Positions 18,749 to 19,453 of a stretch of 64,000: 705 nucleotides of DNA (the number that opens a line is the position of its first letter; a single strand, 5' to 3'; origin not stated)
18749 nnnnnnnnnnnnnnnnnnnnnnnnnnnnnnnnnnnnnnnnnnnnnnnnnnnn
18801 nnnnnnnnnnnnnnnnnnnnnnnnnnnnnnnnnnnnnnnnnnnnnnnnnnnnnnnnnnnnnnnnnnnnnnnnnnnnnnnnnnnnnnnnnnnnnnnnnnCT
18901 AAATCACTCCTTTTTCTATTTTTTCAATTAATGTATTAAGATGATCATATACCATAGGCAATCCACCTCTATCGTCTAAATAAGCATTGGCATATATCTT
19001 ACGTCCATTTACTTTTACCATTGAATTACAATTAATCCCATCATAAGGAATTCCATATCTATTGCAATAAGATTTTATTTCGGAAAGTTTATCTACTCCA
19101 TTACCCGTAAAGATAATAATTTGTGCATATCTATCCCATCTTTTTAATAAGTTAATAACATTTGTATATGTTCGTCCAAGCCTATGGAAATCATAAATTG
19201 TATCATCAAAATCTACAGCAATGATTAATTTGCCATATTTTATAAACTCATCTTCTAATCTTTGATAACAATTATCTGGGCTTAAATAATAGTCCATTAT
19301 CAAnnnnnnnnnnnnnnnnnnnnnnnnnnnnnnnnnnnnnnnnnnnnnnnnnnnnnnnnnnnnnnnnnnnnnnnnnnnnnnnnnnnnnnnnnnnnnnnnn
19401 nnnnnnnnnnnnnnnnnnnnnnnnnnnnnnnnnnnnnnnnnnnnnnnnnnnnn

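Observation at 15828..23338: Possible RNA-repair toolkit: Rnl2-like RNA ligase, Thg1-like 3'-5' polymerase, small HAD phosphatase, next to a tRNA cluster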

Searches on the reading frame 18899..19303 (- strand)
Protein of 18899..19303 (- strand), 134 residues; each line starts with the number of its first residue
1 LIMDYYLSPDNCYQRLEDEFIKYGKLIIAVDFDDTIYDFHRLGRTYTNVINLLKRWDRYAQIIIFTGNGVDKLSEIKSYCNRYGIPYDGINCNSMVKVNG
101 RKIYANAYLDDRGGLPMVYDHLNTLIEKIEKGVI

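Call 4: search_protein_families(library=pfam, proteins=[window:18899-19303:-], max_evalue=0.01)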
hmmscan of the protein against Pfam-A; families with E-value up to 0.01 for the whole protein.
window:18899-19303:- (134 aa): 0 families

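Call 16: search_protein_families(library=phrogs, proteins=[window:18899-19303:-], max_evalue=0.001)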
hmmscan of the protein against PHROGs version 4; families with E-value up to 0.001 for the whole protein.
window:18899-19303:- (134 aa): 2 families
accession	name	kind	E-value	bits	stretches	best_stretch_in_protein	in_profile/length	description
phrog_1238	-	moron, auxiliary metabolic gene and host takeover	4.8e-21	76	1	3-116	1-119/155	phosphoheptose isomerase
phrog_24386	-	unknown function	1.7e-08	35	1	26-112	4-98/339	-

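Call 17: search_protein_families(library=ncbifam, proteins=[window:18899-19303:-], max_evalue=0.01)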
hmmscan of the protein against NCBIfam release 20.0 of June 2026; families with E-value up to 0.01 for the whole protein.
window:18899-19303:- (134 aa): 1 family
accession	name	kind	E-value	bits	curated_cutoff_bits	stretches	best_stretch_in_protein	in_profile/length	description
NF046079.1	HAD_phos_BT0820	equivalog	3.8e-07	30.5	165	1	27-116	2-101/137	BT0820 family HAD-type phosphatase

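Call 54: find_homologous_proteins(query=window:18899-19303:-, max_evalue=0.001)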
Query window:18899-19303:- (134 aa): 353 proteins with E <= 0.001 among 360 candidates; the best 120 are listed.
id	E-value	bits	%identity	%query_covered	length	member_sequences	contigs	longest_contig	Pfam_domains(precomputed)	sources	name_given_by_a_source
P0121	8.4e-85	300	100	99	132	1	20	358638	-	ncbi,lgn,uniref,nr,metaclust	ncbi:hypothetical protein CWE04_11375 [Thomasclavelia cocleata]|uniref:Uncharacterized protein n=1 T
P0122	9.2e-78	277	92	99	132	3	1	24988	-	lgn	-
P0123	2.7e-67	243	82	99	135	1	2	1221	-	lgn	-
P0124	7.1e-65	235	81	97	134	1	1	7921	-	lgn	-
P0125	1.2e-63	231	77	99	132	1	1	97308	-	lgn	-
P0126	1.0e-56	209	67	99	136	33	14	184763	-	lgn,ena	-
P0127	1.1e-55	205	66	99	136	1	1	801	-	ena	-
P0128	1.3e-55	205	66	99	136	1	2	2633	-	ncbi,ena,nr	ncbi:MAG TPA: hypothetical protein DCW90_01395 [Lachnospiraceae bacterium]|nr:hypothetical protein [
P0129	1.6e-55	205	65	99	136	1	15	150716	-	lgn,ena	-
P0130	2.5e-55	204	66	99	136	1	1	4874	-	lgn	-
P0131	2.8e-55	204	68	99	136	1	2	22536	-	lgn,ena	-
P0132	4.8e-55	203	66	100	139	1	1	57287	-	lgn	-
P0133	5.6e-55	203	66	99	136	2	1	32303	-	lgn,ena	-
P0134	1.0e-54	202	66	99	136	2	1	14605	-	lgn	-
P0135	3.5e-54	200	65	99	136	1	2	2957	-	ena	-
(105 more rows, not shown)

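Call 58: search_solved_structures(query=A4, max_evalue=5, show_alignments=2)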
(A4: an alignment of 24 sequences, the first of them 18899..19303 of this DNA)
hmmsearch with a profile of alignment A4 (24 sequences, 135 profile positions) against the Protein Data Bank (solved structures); distinct sequences matched with E-value up to 5: 12.
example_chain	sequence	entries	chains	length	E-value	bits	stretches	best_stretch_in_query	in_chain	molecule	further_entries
8guo_A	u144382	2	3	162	0.16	15.2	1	90-113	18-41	Type VII secretion system protein EsaG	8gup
2klx_A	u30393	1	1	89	0.25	14.6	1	58-118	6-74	Glutaredoxin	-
8sls_A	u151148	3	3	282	0.43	13.8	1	53-91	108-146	Tyrosine-protein phosphatase non-receptor type 5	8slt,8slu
2bv5_A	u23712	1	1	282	0.44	13.8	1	53-91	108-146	TYROSINE-PROTEIN PHOSPHATASE, NON-RECEPTOR TYPE 5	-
2cjz_A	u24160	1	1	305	0.47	13.7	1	53-91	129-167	HUMAN PROTEIN TYROSINE PHOSPHATASE PTPN5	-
2bij_A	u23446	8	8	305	0.48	13.6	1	53-91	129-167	TYROSINE-PROTEIN PHOSPHATASE, NON-RECEPTOR TYPE 5 | Tyrosine-protein phosphatase non-receptor type 5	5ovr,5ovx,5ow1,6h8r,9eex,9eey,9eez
1cf5_A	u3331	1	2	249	0.64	13.2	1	46-101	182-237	PROTEIN (BETA-MOMORCHARIN)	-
1d8v_A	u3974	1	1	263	1.1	12.5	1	46-101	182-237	ANTI-HIV AND ANTI-TUMOR PROTEIN MAP30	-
8i8b_D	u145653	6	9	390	1.1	12.5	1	17-84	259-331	AcOrf-109 peptide | Protein AC109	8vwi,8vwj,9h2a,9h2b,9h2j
1cg2_A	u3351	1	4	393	1.7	11.9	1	82-123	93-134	CARBOXYPEPTIDASE G2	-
6xj5_A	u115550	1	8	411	1.7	11.9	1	82-123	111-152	Carboxypeptidase G2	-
7m6u_A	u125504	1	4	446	2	11.6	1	82-123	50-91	Carboxypeptidase G2 circular permuation pro-domain fusion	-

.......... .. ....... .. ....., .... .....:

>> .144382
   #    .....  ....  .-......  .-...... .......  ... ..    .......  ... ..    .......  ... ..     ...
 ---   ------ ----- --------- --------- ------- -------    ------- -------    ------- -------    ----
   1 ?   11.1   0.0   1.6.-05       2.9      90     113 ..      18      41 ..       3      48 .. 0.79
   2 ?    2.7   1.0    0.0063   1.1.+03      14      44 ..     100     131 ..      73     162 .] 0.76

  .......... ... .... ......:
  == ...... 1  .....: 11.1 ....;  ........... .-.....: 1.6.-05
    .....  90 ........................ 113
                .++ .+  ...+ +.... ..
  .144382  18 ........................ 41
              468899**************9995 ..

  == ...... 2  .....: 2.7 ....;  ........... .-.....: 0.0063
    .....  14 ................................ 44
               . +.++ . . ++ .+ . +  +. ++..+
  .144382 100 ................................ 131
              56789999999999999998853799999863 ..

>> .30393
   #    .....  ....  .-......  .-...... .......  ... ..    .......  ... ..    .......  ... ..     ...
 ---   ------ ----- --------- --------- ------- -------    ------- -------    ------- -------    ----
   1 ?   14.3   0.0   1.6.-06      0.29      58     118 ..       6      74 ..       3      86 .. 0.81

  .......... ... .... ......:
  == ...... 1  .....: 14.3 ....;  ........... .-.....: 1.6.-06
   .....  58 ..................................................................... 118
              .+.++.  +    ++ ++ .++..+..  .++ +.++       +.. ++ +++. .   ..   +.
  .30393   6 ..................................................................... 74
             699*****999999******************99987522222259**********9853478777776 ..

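Call 66: predict_structure(alignment_id=A4)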
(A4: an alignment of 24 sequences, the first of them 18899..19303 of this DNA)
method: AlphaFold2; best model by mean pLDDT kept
length: 134 residues; sequences in the alignment: 24
mean_pLDDT: 86.6   pTM: 0.82
mean pLDDT of the five models: 86.6, 86.2, 86.1, 85.9, 84.6
residues with pLDDT >= 90: 82; 70-90: 38; 50-70: 6; < 50: 8
segments of 3 or more residues with pLDDT < 50: 95-101
pLDDT, mean of each block of 10 residues (from residue 1): 74 95 94 88 87 97 87 91 95 55 77 86 98 94
secondary structure, 60 per line:
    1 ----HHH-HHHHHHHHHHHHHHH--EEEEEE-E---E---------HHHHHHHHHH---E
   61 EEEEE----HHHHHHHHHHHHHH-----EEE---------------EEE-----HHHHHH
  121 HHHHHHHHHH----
elements in order: H9-23 E26-31 H47-56 E60-65 H70-83 E89-91 E107-109 H115-130

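Call 69: fold_search(model_id=the predicted structure, library=pdb)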
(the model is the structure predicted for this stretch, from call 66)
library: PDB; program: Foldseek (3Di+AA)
matches with E <= 10: 1440; with E <= 0.001: 0
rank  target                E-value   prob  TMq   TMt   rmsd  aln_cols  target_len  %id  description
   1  1xpj_A                1.3e-03  1.00  0.45  0.49   7.6       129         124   17  Crystal Structure of MCSG Target APC26283 from Vibrio cholerae (released 2004-10-19)
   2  1xpj_B                1.5e-03  1.00  0.44  0.47   7.3       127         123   19  Crystal Structure of MCSG Target APC26283 from Vibrio cholerae (released 2004-10-19)
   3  6c49                  9.0e-03  0.72  0.31  0.16   8.8       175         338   14  Crystal Structure of Alcohol Dehydrogenase from Acinetobacter baumannii (released 2018-01-24)
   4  3ioc_B                1.4e-02  0.57  0.31  0.18  11.9       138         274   10  Crystal Structure of Mycobacterium Tuberculosis Pantothenate Synthetase at 2.50 Ang resolution in complex with 5'-deox (released 2009-12-01)
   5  3imc_B                2.2e-02  0.89  0.35  0.20   8.8        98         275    9  Crystal Structure of Mycobacterium Tuberculosis Pantothenate Synthetase at 1.6 Ang resolution in complex with fragment (released 2009-10-13)
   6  1xng_A                2.5e-02  0.66  0.27  0.18   6.3        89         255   13  Crystal Structure of NH3-dependent NAD+ synthetase from Helicobacter pylori (released 2005-04-05)
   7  3ioc_A                2.5e-02  0.63  0.35  0.20  11.6       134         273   10  Crystal Structure of Mycobacterium Tuberculosis Pantothenate Synthetase at 2.50 Ang resolution in complex with 5'-deox (released 2009-12-01)
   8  4mun_B                2.8e-02  0.77  0.33  0.19   8.6        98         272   11  Crystal structure of pantothenate synthetase in complex with 2-(5-methoxy-2-(2-nitro-4-(trifluoromethyl)phenylsulfonyl (released 2014-08-27)
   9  3ivc_B                3.0e-02  0.82  0.35  0.19   8.8        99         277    8  Crystal structure of pantothenate synthetase in complex with 2-(2-((benzofuran-2-ylmethoxy)carbonyl)-5-methoxy-1H-indo (released 2009-10-13)
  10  9jz1_C                3.2e-02  1.00  0.43  0.25   2.8        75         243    9  Crystal structure of Nir2 C-terminal domain in complex with phosphate (released 2025-10-15)
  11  4xru_D                3.2e-02  0.98  0.41  0.21   5.0        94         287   16  Structure of Pnkp1/Rnl/Hen1 complex (released 2015-04-22)
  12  4muh_B                3.4e-02  0.84  0.35  0.20   8.7        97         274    8  Crystal structure of pantothenate synthetase in complex with 2-(2-(5-acetamido-1,3,4-thiadiazol-2-ylsulfonylcarbamoyl) (released 2014-08-27)
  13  4de5_B                3.6e-02  0.85  0.36  0.20   8.9        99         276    7  Pantothenate synthetase in complex with fragment 6 (released 2013-03-06)
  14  3shq                  4.1e-02  0.80  0.41  0.20  10.7       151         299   16  Crystal Structure of UBLCP1 (released 2011-10-12)
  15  3ime_B                4.7e-02  0.82  0.35  0.20   9.2        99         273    9  Crystal Structure of Mycobacterium Tuberculosis Pantothenate Synthetase at 2.40 Ang resolution in complex with fragmen (released 2009-10-13)
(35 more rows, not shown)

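Call 84: search_dna_similar(query=window:18899-19303:-, collection=phages, mode=protein, max_rows=25, max_evalue=0.001)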
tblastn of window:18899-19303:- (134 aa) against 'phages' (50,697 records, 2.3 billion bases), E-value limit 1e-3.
Records with a match: 190; places in all: 190; records where one place covers at least 80% of the query: 80.
Best place of each record, by identity: <60% 190.
By first word of the organism name: Bacillus 55; Klebsiella 41; Salmonella 26; Prevotella 15; Porphyromonas 9; uncultured 8; Ralstonia 8; Dickeya 4; Escherichia 4; Bacteroides 3; and 9 more.
By host as written in the record: - 31; Klebsiella pneumoniae 20; Prevotella sp. 15; Bacillus thuringiensis subsp. kurstaki 12; Bacillus thuringiensis subspecies kurstaki 7; Bacillus thuringiensis kurstaki 6; Salmonella sp. 5; Salmonella enterica 5; and 58 more.
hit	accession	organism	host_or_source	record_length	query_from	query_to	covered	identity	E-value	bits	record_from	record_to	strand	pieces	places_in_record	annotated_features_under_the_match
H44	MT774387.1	uncultured phage cr111_1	human feces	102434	6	130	93%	43.3%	5e-18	84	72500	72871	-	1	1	hypothetical protein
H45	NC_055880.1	uncultured phage cr111_1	human feces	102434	6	130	93%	43.3%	5e-18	84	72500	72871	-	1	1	phosphoheptose isomerase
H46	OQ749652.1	Phage Phass-1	human gut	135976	1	130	97%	39.4%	2e-20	91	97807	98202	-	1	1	hypothetical protein | nicotinamide phosphoribosyltransferase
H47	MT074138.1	Bacteroides phage DAC17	Bacteroides thetaiotaomicron VPI-5486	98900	6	130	93%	40.6%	5e-16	79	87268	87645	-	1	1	hypothetical protein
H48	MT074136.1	Bacteroides phage DAC15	Bacteroides thetaiotaomicron VPI-5484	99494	6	130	93%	40.6%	1e-15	77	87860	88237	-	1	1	hypothetical protein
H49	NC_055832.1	Bacteroides phage DAC15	Bacteroides thetaiotaomicron VPI-5484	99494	6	130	93%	40.6%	1e-15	77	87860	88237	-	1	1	hypothetical protein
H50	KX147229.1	Bacillus phage Belinda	Bacillus thuringiensis DSM350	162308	2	129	96%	36.6%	4e-20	90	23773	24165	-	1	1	hypothetical protein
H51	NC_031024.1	Bacillus phage Belinda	Bacillus thuringiensis DSM350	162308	2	129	96%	36.6%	4e-20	90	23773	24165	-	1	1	phosphoheptose isomerase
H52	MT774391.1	uncultured phage cr126_1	human feces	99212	14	131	88%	39.5%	6e-18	84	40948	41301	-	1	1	hypothetical protein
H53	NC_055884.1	uncultured phage cr126_1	human feces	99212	14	131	88%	39.5%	6e-18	84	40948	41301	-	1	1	phosphoheptose isomerase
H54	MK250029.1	Prevotella phage Lak-C1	Prevotella sp.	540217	7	131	93%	35.6%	6e-12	67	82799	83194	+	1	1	record has no annotation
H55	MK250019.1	Prevotella phage Lak-A2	Prevotella sp.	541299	7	131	93%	35.6%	1e-11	66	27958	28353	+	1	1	record has no annotation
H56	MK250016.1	Prevotella phage Lak-A1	Prevotella sp.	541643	7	131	93%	35.6%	1e-11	66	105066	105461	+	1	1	record has no annotation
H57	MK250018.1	Prevotella phage Lak-A1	Prevotella sp.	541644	7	131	93%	35.6%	1e-11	66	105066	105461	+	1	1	record has no annotation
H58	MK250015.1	Prevotella phage Lak-A1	Prevotella sp.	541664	7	131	93%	35.6%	1e-11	66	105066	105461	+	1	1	record has no annotation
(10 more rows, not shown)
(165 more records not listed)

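Call 86: get_annotated_region(hit=H46, flank=6000)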
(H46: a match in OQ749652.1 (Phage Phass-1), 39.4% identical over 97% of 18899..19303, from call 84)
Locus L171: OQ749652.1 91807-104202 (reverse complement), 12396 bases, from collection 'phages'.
description: Phage Phass-1, complete genome.
organism: Phage Phass-1 (NCBI taxid 3043662)
taxonomy: Viruses; Duplodnaviria; Heunggongvirae; Uroviricota; Caudoviricetes; Caudoviricetes code 15 clade
host: -; source: human gut; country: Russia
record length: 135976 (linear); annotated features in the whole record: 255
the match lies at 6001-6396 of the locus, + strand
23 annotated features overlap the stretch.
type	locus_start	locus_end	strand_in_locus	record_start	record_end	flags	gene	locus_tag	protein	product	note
tRNA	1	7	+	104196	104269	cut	-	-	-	tRNA-Arg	-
CDS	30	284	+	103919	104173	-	-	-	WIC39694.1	hypothetical protein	-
CDS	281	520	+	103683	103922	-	-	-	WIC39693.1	hypothetical protein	-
CDS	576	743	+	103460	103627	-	-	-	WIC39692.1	hypothetical protein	-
tRNA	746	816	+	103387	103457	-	-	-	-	tRNA-Gln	-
tRNA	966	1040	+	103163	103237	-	-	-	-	tRNA-Leu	-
tRNA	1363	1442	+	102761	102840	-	-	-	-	tRNA-Leu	-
tRNA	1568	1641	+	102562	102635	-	-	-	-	tRNA-Asp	-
tRNA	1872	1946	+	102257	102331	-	-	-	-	tRNA-Glu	-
CDS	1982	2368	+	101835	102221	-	-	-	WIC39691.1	hypothetical protein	-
CDS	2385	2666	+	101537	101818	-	-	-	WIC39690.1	hypothetical protein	-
CDS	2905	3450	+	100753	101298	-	-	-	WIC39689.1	nicotinamidase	-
CDS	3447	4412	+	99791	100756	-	-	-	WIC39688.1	ribose-phosphate pyrophosphokinase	-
CDS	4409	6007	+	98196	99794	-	-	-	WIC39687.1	nicotinamide phosphoribosyltransferase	-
CDS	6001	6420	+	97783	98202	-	-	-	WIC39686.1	hypothetical protein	-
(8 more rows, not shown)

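Call 87: get_annotated_region(hit=H51, flank=5000)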
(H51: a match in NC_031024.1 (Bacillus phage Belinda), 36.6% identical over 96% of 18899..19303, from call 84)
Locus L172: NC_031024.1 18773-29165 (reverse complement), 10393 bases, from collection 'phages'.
description: Bacillus phage Belinda, complete genome.
organism: Bacillus phage Belinda (NCBI taxid 1852564)
taxonomy: Viruses; Duplodnaviria; Heunggongvirae; Uroviricota; Caudoviricetes; Herelleviridae; Bastillevirinae; Wphvirus
host: Bacillus thuringiensis DSM350; source: -; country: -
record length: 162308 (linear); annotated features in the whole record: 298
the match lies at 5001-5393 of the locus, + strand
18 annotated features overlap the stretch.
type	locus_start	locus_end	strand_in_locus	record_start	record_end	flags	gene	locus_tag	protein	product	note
CDS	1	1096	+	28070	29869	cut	-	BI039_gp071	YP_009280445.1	terminase large subunit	gp71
CDS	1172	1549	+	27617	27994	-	-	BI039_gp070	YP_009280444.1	tail fiber lyase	gp70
CDS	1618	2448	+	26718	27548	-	-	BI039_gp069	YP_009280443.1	amidase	gp69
CDS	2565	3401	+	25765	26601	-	-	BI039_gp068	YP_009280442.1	ribose-phosphate pyrophosphokinase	gp68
CDS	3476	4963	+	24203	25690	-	-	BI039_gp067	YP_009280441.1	nicotinamide phosphoribosyl transferase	gp67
CDS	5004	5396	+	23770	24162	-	-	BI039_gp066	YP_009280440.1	phosphoheptose isomerase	gp66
CDS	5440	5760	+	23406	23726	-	-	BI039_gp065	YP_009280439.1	hypothetical protein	gp65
CDS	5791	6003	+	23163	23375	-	-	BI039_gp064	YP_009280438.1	hypothetical protein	gp64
CDS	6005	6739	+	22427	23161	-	-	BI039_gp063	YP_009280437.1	hypothetical protein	gp63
CDS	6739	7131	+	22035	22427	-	-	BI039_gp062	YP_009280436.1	hypothetical protein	gp62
CDS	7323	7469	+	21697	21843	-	-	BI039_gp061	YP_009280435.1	hypothetical protein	gp61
CDS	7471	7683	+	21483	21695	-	-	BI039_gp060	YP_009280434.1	hypothetical protein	gp60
CDS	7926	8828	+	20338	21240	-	-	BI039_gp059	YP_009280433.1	thymidylate synthase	gp59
CDS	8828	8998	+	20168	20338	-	-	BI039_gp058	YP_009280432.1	hypothetical protein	gp58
CDS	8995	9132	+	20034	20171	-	-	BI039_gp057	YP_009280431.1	hypothetical protein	gp57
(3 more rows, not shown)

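Call 88: get_annotated_region(hit=H45, flank=5000)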
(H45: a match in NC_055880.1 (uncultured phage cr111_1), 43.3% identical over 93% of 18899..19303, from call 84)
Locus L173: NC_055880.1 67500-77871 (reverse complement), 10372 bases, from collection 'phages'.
description: CrAssphage cr111_1, complete genome.
organism: uncultured phage cr111_1 (NCBI taxid 2772071)
taxonomy: Viruses; Duplodnaviria; Heunggongvirae; Uroviricota; Caudoviricetes; Crassvirales; Steigviridae; Asinivirinae; Lahndsivirus; Lahndsivirus rarus
host: -; source: human feces; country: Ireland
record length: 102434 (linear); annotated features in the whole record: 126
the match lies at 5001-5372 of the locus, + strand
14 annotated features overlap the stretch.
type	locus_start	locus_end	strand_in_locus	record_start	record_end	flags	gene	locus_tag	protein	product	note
CDS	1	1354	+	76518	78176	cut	-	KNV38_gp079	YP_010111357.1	hypothetical protein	gp_23308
CDS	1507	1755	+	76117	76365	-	-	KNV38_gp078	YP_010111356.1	hypothetical protein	gp_23307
CDS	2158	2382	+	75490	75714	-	-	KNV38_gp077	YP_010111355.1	hypothetical protein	gp_23306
CDS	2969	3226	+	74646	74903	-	-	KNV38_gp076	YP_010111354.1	hypothetical protein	gp_23305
CDS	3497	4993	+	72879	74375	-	-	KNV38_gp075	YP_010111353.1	nicotinamide phosphoribosyl transferase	gp_23304; putative nicotinate phosphoribosyltransferase [Bacillus phage BPS13]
CDS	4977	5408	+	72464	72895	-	-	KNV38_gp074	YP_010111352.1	phosphoheptose isomerase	gp_23303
CDS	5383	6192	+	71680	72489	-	-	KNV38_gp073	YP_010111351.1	ribose-phosphate pyrophosphokinase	gp_23302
CDS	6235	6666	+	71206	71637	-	-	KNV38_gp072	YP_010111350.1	hypothetical protein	gp_23301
CDS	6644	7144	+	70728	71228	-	-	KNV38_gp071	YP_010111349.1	hypothetical protein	gp_23300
CDS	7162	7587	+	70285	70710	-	-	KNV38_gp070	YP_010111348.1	hypothetical protein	gp_23299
CDS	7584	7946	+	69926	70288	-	-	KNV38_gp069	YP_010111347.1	hypothetical protein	gp_23298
CDS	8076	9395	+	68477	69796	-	-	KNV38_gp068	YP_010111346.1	putative HKD family nuclease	gp_23297; putative HKD family nuclease [phiCrAss001]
CDS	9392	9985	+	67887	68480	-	-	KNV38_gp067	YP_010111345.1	hypothetical protein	gp_23296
CDS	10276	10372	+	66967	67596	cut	-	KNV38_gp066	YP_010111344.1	homing endonuclease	gp_23295; intron endonuclease, GIY-YIG intron endonuclease domain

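Call 90: find_related_loci(query=A5, collection=viral_contigs, flank=6000)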
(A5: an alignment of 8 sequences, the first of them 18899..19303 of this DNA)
Query A5 (134 aa) in viral_contigs; peptide patterns used: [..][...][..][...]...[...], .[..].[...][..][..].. (x = any residue, [..] = any of these).
599 stretches matched a pattern (row limit reached: there are more); 304 encode a relative of the query (tblastn E <= 1e-3); the best 80 are kept; 80 distinct loci.
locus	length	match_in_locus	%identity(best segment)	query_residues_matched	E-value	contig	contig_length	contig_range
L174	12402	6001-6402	65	1-134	2e-58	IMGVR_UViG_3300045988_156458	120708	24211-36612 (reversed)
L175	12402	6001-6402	65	1-134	2e-58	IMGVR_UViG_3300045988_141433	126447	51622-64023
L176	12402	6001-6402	64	1-134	2e-58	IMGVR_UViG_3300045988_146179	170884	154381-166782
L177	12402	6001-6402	64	1-134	3e-58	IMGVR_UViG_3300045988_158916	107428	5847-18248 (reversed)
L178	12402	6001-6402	63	1-134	1e-54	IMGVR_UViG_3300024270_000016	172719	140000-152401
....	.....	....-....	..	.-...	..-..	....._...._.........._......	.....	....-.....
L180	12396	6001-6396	63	3-134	5e-54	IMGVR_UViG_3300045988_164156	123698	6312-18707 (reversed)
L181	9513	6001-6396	63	3-134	5e-54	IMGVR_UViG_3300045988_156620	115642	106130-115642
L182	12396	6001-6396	63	3-134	5e-54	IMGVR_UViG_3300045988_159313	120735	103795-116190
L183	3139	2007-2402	63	3-134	4e-54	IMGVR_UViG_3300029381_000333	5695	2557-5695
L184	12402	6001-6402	60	1-134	2e-53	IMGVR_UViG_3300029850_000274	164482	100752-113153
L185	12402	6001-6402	61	1-134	9e-54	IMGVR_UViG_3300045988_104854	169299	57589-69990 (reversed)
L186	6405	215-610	65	3-134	2e-53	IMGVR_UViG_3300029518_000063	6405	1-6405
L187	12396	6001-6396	65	3-134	2e-53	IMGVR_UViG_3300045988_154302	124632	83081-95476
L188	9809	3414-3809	66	3-134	2e-53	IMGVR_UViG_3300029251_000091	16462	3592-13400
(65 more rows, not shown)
